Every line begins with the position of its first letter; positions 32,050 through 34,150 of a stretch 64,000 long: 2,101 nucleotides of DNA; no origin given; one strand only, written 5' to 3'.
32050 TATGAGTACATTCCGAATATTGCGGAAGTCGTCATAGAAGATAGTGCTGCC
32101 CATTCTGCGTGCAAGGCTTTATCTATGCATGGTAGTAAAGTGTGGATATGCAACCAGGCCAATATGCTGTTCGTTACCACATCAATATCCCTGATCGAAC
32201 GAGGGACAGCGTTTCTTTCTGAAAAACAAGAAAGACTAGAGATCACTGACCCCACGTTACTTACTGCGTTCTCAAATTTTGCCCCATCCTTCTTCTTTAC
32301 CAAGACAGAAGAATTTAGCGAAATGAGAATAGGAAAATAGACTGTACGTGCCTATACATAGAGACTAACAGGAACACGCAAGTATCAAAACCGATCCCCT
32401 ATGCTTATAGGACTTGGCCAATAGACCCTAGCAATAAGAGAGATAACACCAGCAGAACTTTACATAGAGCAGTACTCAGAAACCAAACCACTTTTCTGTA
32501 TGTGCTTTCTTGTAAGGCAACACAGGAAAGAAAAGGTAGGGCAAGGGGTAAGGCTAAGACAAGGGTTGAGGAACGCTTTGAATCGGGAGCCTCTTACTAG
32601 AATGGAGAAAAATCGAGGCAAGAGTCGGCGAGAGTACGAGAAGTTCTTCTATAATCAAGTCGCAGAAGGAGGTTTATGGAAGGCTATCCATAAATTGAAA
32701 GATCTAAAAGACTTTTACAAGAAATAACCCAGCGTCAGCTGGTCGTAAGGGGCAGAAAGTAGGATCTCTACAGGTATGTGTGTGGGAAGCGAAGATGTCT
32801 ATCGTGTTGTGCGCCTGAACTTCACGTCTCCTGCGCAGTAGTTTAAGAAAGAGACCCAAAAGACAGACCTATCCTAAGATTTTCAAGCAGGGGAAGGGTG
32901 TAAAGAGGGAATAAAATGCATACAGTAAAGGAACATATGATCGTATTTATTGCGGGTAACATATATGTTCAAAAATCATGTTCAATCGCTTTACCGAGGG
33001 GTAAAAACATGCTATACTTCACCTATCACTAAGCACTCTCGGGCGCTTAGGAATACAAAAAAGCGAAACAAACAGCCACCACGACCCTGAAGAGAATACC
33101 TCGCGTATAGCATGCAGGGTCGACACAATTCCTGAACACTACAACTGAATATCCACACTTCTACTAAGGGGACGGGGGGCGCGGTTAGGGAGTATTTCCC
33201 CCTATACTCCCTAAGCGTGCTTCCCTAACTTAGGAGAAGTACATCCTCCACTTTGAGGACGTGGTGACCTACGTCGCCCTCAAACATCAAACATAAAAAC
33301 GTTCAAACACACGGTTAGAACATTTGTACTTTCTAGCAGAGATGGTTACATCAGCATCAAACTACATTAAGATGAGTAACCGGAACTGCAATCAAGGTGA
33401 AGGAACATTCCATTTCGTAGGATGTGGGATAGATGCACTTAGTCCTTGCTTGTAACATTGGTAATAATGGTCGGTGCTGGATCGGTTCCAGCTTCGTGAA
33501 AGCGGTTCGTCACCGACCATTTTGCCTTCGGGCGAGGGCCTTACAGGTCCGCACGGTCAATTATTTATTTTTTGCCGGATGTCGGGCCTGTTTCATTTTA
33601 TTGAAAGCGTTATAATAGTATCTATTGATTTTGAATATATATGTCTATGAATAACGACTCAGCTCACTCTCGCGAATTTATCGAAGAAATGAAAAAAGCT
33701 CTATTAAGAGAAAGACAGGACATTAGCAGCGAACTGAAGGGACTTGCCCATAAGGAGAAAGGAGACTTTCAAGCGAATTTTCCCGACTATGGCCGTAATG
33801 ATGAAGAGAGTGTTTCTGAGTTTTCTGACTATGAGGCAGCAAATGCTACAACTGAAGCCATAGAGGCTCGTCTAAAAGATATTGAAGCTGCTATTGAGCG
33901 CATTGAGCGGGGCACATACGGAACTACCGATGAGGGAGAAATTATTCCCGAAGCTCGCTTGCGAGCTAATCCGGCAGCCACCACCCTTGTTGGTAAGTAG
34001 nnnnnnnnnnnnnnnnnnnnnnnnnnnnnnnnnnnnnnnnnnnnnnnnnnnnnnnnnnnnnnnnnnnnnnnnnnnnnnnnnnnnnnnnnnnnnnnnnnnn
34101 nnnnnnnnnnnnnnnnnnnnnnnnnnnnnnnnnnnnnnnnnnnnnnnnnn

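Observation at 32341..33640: A 1.1-1.3-kb ORF-free, hairpin-rich region: candidate structured ncRNA(s) or decayed element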

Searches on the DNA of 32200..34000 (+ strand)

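Call 4: search_rna_families(source=window, start=32200, end=33800, threshold=evalue, max_evalue=10, show_alignments=3)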
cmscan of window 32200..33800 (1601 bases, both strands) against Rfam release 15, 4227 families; matches with E-value up to 10: 4.
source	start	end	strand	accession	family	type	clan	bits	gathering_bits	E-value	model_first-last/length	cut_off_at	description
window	33157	33260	-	RF02794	Pab19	Gene; snRNA; snoRNA; HACA-box;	-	21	55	1.2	1-102/102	no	Pab19 RNA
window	33469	33518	+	RF03292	mir-1301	Gene; miRNA;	-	17.7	63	7.3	1-80/80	no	mir-1301 microRNA precursor family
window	33176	33224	+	RF03778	mir-483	Gene; miRNA;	-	17.4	60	4.9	1-75/75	no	mir-483 microRNA precursor family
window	32324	32415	+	RF02158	NPPA-AS1_3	Gene; lncRNA;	-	12.7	55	7.9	1-108/108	no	NPPA antisense RNA 1 conserved region 3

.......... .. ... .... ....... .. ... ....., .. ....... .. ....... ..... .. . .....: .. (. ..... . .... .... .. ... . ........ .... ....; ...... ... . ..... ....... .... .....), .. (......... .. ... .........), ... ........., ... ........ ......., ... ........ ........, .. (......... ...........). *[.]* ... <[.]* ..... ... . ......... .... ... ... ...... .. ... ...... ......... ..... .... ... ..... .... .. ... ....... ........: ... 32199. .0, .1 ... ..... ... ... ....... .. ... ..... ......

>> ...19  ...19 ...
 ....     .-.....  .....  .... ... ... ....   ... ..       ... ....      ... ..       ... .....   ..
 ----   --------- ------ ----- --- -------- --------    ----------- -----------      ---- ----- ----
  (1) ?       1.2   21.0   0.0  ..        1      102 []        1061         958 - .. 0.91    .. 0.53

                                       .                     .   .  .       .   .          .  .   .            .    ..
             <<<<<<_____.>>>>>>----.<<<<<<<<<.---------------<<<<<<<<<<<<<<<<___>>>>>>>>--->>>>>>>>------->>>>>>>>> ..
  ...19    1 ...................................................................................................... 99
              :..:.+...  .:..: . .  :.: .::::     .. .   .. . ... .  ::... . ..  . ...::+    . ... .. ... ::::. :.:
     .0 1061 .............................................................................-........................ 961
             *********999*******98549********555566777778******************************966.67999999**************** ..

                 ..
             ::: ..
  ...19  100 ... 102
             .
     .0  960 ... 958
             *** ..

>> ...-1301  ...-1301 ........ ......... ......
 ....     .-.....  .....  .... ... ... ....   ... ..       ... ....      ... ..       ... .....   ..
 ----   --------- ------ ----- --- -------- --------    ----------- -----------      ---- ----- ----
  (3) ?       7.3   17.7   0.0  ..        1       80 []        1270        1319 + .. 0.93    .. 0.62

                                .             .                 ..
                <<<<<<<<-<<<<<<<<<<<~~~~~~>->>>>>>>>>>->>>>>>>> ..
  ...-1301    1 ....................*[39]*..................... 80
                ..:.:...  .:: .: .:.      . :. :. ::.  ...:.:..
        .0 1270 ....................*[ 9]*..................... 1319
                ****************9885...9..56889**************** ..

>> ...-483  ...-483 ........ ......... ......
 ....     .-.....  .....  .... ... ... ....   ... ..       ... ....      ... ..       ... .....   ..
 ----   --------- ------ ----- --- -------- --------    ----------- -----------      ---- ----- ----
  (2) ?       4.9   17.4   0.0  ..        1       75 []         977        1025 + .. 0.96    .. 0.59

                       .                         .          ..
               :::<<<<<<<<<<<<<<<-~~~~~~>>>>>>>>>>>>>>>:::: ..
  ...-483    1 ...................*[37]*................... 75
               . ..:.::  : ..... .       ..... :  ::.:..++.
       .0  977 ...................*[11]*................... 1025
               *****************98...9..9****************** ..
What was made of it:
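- On Any Rfam 15 family (4227 models, including RNase P, tmRNA, 6S, SRP, OLE, GOLLD, ROOL, raiA, HEARO, T-box, riboswitches, hammerheads): 32200-33800 at E ≤ 10: four chance hits of 12.7-21 bits against cut-offs of 55-63 (call 4).
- On Hammerhead ribozyme: No Rfam hammerhead model hits (call 4).
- Closest known: Terminator-type cis-regulatory leaders. Different: No T-box or riboswitch model matches (call 4).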

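Call 62: search_with_rna_model(model_id=R1, sources=[L108, L053, L061, L064, L023, L010, L003, L107], filters=off, max_evalue=10, show_alignments=3)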
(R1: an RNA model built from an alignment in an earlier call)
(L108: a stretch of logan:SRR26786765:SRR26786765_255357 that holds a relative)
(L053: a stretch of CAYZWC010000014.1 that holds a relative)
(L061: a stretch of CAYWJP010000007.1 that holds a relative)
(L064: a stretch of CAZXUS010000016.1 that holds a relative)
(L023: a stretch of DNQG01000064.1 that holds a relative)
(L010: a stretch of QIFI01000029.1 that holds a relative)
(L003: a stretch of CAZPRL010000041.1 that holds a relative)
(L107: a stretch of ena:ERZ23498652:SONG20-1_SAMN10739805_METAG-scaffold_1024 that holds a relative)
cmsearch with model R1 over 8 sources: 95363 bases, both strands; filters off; matches with E-value up to 10: 27.
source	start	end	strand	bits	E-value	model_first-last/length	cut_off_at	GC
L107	2263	2447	+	66.7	2.7e-13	1-167/167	no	0.44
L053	5524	5665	+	16.2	0.053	1-167/167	no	0.46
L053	4526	4602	+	14.6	0.12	36-117/167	no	0.26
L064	9936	10091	-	13.1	0.26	1-167/167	no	0.33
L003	5287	5402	+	10.5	0.97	1-167/167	no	0.47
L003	507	577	-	10.1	1.2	1-167/167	no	0.48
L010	1910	1960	+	9.5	1.7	1-167/167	no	0.37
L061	1986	2083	-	8.7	2.5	1-167/167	no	0.3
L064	3068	3132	-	8.1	3.4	1-167/167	no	0.31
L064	9804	9865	-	7.9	3.6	1-167/167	no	0.21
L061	21484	21656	-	7.7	4.1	1-167/167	no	0.37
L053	8393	8449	+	7.7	4.1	1-167/167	no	0.25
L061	2065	2215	+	7.7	4.2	1-167/167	no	0.32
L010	5299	5455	-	7.5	4.5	1-167/167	no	0.54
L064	4324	4382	+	7.2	5.3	1-167/167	no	0.39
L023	372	417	+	6.9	6.2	1-167/167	no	0.8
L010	5781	5881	-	6.8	6.7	1-167/167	no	0.44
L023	13205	13265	-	6.7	6.7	1-167/167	no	0.44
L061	13453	13512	+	6.7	7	1-167/167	no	0.38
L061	5440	5494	-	6.6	7.3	1-167/167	no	0.4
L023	11516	11629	+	6.5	7.7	1-167/167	no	0.39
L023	2440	2532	-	6.4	7.9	1-167/167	no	0.3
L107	3410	3458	+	6.3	8.5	1-167/167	no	0.37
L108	5286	5405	-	6.2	9.1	1-167/167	no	0.39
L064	3967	4056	+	6.1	9.5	1-167/167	no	0.31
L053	11887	12005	-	6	9.7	1-167/167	no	0.36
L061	1940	2023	+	6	9.8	1-167/167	no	0.25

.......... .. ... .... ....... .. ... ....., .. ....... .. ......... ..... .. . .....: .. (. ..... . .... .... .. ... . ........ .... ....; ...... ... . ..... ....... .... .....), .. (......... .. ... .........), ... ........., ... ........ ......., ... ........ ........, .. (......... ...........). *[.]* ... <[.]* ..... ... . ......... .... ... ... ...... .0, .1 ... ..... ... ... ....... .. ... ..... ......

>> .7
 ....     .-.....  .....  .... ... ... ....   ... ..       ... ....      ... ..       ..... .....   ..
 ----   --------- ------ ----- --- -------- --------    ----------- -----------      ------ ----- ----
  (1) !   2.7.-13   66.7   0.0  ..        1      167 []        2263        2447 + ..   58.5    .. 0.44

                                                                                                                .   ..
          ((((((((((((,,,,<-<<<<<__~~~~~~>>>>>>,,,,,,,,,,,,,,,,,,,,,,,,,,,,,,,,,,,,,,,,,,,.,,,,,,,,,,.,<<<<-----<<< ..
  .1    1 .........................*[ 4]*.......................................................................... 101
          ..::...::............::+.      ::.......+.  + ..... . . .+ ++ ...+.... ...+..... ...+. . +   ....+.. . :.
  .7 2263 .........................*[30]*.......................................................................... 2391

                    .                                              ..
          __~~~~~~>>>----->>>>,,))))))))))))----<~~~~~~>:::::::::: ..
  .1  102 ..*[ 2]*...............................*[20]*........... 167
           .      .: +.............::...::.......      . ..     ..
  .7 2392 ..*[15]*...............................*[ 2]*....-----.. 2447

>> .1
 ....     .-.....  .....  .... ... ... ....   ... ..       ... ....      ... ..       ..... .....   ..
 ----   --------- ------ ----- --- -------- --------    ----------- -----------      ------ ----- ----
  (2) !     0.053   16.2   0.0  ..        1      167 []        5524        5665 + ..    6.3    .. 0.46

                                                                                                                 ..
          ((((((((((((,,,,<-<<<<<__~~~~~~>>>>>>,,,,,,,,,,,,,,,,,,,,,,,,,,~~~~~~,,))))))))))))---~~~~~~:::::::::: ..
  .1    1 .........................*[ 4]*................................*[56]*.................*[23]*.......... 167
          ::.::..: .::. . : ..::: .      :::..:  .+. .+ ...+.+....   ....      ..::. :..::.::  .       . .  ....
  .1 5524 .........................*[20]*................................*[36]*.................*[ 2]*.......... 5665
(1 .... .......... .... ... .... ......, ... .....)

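Call 84: search_dna_similar(query=window:33024-33606:+, collection=phages, mode=distant, max_evalue=0.001, max_rows=5)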
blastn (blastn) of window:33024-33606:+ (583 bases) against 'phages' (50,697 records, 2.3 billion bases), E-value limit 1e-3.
No match.

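Call 85: search_dna_similar(query=window:32341-33640:+, collection=plasmids, mode=distant, max_evalue=0.001, max_rows=5)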
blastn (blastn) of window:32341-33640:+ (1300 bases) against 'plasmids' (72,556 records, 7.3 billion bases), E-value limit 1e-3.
No match.
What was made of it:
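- No similarity to phages or plasmids (calls 84, 85).
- Tried and rejected: No similarity was found (calls 84, 85).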

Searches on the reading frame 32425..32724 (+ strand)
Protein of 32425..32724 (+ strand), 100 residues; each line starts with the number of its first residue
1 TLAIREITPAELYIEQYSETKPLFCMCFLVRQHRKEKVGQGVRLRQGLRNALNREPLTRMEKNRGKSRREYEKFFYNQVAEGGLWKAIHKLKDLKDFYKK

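Call 39: search_protein_families(library=pfam, proteins=[window:32425-32724:+], max_evalue=1)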
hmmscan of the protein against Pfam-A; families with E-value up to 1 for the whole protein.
seq(100 aa): 0 families

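Call 40: find_homologous_proteins(query=window:32425-32724:+, max_evalue=0.01)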
Query seq(100 aa): no candidate shares three 5-residue words with the query. No homologue found.
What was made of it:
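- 32341..32950 (.): Unconserved purine-rich spacer. It is not part of the RNA and holds an orphan 75-aa ORF at 32500-32727. There are no Pfam hits in six frames (call 39) and no homologue of the 100-aa open frame among 5.8 billion proteins (call 40).
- No protein homology or Pfam match in any frame of the spacer (calls 39, 40).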

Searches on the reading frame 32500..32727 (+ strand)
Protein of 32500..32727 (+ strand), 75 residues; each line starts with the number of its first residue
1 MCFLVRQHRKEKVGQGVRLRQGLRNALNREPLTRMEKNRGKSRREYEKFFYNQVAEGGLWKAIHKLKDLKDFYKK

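Call 8: search_protein_families(library=pfam, proteins=[window:32500-32727:+], max_evalue=0.1)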
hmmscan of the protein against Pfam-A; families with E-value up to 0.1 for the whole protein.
window:32500-32727:+ (75 aa): 0 families

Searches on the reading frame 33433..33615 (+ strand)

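Call 8: search_protein_families(library=pfam, proteins=[window:33433-33615:+], max_evalue=0.1)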
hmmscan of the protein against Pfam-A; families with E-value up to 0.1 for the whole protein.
window:33433-33615:+ (60 aa): 1 family
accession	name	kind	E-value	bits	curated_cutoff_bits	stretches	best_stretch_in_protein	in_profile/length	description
PF15985.11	KH_6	-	0.053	14.3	27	1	9-21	33-45/47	KH domain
